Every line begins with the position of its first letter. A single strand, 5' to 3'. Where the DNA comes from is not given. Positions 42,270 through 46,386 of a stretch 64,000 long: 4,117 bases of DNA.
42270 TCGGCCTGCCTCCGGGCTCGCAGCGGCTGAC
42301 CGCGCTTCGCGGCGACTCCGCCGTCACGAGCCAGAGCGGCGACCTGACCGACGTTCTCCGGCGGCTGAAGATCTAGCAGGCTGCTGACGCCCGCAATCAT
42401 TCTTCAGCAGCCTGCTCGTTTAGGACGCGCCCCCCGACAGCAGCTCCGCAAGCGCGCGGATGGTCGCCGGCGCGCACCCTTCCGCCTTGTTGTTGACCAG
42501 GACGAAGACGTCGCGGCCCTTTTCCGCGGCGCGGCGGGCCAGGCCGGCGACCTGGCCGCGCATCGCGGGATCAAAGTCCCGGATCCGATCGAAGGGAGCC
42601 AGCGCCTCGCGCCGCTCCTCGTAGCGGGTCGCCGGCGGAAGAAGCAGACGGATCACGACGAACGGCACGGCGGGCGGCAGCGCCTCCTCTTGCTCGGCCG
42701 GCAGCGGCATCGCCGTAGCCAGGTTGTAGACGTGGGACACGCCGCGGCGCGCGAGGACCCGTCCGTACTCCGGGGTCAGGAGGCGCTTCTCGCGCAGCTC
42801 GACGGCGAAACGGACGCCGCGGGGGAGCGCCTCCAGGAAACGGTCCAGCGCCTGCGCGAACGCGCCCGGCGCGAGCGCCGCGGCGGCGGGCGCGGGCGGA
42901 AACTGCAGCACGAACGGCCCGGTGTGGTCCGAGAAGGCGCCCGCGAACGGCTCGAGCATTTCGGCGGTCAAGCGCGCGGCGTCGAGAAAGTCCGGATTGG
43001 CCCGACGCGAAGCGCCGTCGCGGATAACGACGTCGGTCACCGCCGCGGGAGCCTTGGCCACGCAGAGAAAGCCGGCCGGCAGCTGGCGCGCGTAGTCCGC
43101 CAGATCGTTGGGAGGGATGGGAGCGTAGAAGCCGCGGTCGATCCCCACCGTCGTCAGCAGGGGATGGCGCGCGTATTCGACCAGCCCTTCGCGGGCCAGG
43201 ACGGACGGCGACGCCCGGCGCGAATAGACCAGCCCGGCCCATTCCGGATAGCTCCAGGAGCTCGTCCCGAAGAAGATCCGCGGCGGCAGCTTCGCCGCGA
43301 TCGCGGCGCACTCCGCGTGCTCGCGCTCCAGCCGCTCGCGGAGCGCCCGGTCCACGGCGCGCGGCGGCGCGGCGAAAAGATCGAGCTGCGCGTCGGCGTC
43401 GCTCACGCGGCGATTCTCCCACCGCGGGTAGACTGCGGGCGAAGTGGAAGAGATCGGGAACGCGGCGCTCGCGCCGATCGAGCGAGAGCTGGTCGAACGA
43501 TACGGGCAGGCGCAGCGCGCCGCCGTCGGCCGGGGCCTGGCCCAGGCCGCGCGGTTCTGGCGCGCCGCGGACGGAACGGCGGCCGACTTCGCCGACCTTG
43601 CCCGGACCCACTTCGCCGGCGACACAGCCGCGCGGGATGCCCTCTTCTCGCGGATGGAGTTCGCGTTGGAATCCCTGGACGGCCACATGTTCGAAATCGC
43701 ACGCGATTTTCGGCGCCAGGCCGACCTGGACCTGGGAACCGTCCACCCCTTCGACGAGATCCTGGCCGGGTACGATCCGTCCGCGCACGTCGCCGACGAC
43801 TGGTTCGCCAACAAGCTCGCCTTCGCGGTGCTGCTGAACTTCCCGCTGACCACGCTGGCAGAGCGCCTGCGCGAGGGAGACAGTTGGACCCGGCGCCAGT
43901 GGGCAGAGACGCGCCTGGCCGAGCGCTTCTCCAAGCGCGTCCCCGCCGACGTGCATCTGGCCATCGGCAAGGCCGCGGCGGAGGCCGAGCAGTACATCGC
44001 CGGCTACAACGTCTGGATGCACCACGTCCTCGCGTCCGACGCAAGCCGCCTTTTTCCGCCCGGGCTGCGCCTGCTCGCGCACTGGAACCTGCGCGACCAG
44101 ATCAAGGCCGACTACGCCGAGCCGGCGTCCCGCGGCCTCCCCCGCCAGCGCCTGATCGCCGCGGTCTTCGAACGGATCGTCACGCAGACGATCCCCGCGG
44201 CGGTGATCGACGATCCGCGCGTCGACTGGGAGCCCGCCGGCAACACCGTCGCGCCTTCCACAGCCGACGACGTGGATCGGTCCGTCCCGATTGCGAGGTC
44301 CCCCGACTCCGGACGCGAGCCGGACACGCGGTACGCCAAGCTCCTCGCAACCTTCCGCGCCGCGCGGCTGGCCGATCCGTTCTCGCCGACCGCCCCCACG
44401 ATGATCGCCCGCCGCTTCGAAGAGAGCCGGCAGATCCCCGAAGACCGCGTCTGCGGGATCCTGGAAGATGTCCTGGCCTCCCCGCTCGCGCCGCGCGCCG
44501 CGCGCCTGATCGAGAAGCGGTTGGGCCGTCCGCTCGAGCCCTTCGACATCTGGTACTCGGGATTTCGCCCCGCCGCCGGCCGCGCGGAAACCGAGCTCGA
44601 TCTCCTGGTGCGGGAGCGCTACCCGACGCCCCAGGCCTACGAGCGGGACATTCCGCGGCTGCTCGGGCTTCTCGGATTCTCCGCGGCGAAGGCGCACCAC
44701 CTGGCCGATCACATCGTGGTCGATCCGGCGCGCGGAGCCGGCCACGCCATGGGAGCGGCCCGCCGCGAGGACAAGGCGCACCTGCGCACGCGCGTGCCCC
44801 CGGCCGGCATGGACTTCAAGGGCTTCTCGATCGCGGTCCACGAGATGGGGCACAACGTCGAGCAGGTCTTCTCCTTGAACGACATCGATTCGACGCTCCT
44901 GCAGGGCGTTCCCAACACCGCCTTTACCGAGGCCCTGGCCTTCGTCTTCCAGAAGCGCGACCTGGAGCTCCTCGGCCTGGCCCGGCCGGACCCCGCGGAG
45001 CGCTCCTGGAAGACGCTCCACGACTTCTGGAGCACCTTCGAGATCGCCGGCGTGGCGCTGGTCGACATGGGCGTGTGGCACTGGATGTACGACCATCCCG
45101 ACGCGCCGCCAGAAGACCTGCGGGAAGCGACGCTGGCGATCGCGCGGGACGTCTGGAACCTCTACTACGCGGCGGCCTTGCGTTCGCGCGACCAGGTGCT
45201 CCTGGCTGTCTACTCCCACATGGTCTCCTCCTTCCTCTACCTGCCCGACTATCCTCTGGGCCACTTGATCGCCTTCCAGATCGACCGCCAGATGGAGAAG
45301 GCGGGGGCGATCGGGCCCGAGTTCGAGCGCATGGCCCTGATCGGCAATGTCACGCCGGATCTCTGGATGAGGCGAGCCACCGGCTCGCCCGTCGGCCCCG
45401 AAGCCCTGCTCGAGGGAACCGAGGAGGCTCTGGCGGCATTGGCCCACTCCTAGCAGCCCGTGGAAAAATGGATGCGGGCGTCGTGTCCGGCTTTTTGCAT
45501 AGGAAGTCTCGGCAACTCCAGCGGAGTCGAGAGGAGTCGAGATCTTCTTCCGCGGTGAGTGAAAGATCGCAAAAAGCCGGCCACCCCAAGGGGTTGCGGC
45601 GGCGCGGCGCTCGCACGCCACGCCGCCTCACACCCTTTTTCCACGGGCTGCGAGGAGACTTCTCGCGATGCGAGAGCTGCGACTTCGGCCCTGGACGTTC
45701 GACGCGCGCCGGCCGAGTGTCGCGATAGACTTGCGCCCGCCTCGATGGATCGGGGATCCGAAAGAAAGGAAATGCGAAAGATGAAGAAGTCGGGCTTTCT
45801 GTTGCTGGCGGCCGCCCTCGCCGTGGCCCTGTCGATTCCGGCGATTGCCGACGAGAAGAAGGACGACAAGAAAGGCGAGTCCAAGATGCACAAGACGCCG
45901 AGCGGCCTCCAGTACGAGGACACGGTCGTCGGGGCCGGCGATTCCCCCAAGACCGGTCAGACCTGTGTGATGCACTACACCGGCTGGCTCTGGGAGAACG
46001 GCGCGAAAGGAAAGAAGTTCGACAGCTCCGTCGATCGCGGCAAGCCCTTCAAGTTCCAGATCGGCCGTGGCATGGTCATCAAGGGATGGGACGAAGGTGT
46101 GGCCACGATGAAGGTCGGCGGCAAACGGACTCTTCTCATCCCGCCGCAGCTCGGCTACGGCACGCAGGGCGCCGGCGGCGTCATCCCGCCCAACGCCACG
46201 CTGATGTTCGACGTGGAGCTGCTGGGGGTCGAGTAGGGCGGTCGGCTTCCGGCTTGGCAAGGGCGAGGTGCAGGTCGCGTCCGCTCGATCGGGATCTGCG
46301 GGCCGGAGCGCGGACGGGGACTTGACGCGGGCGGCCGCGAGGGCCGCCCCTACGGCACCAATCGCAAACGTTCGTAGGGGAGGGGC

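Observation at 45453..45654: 200-bp nested inverted-repeat structure in the 325-bp spacer upstream of the FKBP gene: structured ncRNA or MITE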

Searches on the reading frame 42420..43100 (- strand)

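Call 12: search_protein_families(library=pfam, proteins=[window:42420-43100:-])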
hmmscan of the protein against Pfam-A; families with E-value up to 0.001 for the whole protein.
window:42420-43100:- (226 aa): 1 family
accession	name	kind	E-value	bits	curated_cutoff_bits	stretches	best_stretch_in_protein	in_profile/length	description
PF01904.24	DUF72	-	9.1e-25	88.4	25.3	1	2-220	38-217/217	Protein of unknown function DUF72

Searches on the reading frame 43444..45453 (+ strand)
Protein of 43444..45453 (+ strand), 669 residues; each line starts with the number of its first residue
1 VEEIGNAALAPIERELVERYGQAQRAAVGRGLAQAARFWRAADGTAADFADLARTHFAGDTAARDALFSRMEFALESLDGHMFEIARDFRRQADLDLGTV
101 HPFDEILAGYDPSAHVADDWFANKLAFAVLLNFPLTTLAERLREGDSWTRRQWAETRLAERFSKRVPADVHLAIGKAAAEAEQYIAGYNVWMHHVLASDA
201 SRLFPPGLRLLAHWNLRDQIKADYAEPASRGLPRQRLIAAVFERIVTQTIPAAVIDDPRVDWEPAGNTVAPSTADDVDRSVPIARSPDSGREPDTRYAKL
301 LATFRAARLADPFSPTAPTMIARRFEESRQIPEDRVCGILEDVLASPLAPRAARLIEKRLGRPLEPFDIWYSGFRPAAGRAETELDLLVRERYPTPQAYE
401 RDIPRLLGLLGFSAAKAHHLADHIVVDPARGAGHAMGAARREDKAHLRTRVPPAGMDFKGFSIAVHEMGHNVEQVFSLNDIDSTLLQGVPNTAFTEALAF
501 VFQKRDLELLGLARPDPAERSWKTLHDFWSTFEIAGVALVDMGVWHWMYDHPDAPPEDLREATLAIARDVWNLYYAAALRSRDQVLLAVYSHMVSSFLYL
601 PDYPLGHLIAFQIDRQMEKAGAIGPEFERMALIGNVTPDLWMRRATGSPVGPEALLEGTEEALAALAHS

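Call 12: search_protein_families(library=pfam, proteins=[window:43444-45453:+])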
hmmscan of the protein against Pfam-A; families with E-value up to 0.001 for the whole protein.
window:43444-45453:+ (669 aa): 0 families

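Call 15: find_homologous_proteins(query=window:43444-45453:+, max_evalue=1e-30)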
Query window:43444-45453:+ (669 aa): 7992 proteins with E <= 1e-30 among 8000 candidates; the best 120 are listed.
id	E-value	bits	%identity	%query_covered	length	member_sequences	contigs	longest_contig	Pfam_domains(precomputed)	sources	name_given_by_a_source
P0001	0.0e+0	1510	100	100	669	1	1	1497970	-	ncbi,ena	-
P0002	0.0e+0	1318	88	100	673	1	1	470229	-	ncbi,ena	-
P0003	0.0e+0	1169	78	100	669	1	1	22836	-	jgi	jgi:hypothetical protein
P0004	0.0e+0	1155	77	100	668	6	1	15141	-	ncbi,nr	ncbi:MAG TPA: hypothetical protein VKE50_12285 [Thermoanaerobaculia bacterium]|nr:hypothetical prote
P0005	0.0e+0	1068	71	98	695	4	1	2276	-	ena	-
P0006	0.0e+0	1065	70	99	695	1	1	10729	-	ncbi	-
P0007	0.0e+0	1065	70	99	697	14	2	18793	-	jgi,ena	-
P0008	0.0e+0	1065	70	99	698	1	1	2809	-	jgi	jgi:hypothetical protein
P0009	0.0e+0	1064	70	99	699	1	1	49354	-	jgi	jgi:hypothetical protein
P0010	0.0e+0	1064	70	99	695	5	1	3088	-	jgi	jgi:hypothetical protein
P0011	0.0e+0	1063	71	98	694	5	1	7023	-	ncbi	-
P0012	0.0e+0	1063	70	99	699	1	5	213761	-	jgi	jgi:hypothetical protein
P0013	0.0e+0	1062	71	100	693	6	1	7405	-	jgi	jgi:hypothetical protein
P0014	0.0e+0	1061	71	98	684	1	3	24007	-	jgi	jgi:hypothetical protein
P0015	0.0e+0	1061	71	99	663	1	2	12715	-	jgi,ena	-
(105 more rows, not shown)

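Call 16: find_encoding_contigs(protein=P0001, flank=3000, max_places=3)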
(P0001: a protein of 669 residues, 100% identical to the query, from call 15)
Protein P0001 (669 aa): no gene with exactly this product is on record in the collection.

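Call 17: find_encoding_contigs(protein=P0002, flank=5000, max_places=3)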
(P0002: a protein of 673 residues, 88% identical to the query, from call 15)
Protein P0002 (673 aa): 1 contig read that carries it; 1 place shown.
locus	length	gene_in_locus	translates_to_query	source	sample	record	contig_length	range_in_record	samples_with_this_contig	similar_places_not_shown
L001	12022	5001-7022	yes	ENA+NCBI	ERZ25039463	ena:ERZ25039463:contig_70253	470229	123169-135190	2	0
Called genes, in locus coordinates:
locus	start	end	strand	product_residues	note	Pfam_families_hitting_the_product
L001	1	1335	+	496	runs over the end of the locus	PF05195:AMP_N, PF00557:Peptidase_M24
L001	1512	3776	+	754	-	PF04389:Peptidase_M28, PF01546:Peptidase_M20 (weak)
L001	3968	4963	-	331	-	PF01904:DUF72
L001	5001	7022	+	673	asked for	-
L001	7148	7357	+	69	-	-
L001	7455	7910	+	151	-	PF00254:FKBP_C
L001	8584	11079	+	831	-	PF00676:E1_dh, PF02779:Transket_pyr, PF02780:Transketolase_C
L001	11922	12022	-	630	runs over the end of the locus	-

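Call 18: find_encoding_contigs(protein=P0003, flank=5000, max_places=3)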
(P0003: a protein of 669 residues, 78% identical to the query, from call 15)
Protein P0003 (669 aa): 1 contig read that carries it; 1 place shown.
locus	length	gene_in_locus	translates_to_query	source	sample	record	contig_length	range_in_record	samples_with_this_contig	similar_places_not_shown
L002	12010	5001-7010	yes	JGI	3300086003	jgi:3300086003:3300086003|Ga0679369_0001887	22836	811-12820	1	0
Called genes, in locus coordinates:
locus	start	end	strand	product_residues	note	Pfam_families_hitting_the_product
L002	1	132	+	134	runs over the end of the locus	-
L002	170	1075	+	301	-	PF08240:ADH_N, PF16912:Glu_dehyd_C (faint), PF00107:ADH_zinc_N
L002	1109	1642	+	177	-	-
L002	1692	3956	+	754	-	PF04389:Peptidase_M28, PF01546:Peptidase_M20 (weak)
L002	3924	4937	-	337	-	PF01904:DUF72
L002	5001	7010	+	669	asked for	-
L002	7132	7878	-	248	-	PF07040:DUF1326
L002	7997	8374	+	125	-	PF12840:HTH_20, PF01022:HTH_5 (weak)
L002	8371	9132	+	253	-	PF10604:Polyketide_cyc2, PF08327:AHSA1, PF12680:SnoaL_2 (weak)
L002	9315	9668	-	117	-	PF01035:DNA_binding_1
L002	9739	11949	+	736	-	PF00069:Pkinase, PF07714:PK_Tyr_Ser-Thr, PF13424:TPR_12, PF24885:TPR_NPHP3, PF13424:TPR_12, PF13374:TPR_10, PF13424:TPR_12, PF24885:TPR_NPHP3, +6 more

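Call 19: find_encoding_contigs(protein=P0004, flank=5000, max_places=3)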
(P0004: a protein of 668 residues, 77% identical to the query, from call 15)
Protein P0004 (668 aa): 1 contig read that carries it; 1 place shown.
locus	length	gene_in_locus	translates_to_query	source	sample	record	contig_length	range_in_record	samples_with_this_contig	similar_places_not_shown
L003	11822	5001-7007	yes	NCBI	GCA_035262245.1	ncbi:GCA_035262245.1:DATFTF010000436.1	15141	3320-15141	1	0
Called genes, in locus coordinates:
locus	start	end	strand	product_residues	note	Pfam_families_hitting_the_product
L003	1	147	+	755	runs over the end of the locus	PF19313:DUF5916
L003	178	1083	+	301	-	PF08240:ADH_N, PF16912:Glu_dehyd_C (faint), PF00107:ADH_zinc_N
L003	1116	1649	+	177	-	-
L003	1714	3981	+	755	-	PF04389:Peptidase_M28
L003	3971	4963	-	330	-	PF01904:DUF72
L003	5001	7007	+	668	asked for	-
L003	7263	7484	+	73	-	-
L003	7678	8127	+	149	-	PF00254:FKBP_C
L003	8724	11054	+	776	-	PF00676:E1_dh, PF02779:Transket_pyr, PF02780:Transketolase_C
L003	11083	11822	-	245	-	?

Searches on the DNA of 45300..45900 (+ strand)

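Call 5: search_rna_families(source=window, start=45300, end=45900, threshold=evalue, max_evalue=10, show_alignments=3)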
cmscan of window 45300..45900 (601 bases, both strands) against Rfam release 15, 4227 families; matches with E-value up to 10: 1.
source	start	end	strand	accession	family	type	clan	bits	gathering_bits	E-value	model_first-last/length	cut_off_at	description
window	45547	45640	-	RF02680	PreQ1-III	Cis-reg; riboswitch;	-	12.5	63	9.3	1-102/102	no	PreQ1-III (pre queuosine) riboswitch aptamer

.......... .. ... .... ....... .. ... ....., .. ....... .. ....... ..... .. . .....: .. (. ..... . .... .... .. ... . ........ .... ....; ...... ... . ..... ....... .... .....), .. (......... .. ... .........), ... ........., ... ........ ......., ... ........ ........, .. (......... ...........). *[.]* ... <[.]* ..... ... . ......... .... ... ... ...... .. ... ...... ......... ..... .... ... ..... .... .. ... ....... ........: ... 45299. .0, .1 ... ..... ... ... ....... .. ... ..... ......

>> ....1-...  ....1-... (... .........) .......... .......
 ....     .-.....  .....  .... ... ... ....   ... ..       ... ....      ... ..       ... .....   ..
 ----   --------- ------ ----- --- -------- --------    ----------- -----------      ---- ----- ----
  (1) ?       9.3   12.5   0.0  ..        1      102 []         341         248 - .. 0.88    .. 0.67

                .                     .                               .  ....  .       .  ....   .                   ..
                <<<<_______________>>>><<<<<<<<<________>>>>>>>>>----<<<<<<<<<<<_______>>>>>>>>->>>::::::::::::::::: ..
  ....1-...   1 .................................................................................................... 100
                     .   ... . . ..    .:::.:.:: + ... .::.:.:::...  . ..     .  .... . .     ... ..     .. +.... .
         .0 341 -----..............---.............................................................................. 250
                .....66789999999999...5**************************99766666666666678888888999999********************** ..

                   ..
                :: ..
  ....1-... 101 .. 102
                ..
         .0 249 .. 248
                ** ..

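Call 49: search_dna_similar(query=window:45440-45665:+, collection=plasmids, mode=distant, max_evalue=0.01, max_rows=15)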
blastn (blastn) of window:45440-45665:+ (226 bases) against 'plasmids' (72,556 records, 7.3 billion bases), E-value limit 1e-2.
No match.

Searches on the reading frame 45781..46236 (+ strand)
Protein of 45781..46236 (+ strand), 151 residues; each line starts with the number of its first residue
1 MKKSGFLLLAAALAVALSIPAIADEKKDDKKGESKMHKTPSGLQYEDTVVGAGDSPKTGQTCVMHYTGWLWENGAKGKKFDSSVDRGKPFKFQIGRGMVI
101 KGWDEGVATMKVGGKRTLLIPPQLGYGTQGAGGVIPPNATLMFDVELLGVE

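Call 12: search_protein_families(library=pfam, proteins=[window:45781-46236:+])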
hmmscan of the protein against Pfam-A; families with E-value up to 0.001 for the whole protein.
window:45781-46236:+ (151 aa): 1 family
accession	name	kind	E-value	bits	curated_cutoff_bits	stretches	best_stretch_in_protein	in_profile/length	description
PF00254.34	FKBP_C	-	2.5e-36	124.3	21.1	1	55-148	3-94/94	FKBP-type peptidyl-prolyl cis-trans isomerase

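Call 13: find_encoding_contigs(protein=window:45781-46236:+, flank=10000, max_places=10)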
Protein window:45781-46236:+ (151 aa): no gene with exactly this product is on record in the collection.
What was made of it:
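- Tried and rejected: Locating the source contig by exact protein look-up: the FKBP protein and P0001 are not on record (calls 13, 16).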
